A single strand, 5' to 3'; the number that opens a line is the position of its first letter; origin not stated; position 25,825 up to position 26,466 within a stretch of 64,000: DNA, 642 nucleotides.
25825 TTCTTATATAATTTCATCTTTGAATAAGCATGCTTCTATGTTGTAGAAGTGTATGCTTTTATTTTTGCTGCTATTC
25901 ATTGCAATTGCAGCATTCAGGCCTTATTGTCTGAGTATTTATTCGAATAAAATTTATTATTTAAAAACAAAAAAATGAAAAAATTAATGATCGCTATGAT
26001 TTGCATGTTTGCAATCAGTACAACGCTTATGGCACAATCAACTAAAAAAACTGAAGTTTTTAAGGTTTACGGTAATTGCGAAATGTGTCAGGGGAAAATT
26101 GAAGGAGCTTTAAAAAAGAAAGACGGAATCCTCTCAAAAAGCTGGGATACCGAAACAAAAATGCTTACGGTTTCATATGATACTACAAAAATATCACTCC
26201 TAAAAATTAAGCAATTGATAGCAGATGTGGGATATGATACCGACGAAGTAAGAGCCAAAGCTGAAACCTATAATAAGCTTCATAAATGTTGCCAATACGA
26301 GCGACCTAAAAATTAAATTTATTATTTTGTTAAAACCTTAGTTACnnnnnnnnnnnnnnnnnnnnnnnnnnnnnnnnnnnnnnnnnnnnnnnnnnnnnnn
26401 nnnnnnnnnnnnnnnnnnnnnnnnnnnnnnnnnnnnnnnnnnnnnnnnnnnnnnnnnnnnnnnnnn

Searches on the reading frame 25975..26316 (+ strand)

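Call 16: search_protein_families(library=pfam, proteins=[window:25975-26316:+])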
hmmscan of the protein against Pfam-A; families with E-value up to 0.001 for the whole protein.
window:25975-26316:+ (113 aa): 1 family
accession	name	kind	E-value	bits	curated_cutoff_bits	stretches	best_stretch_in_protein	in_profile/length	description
PF00403.32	HMA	-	3.6e-08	34.1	24.8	1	35-88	9-62/62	Heavy-metal-associated domain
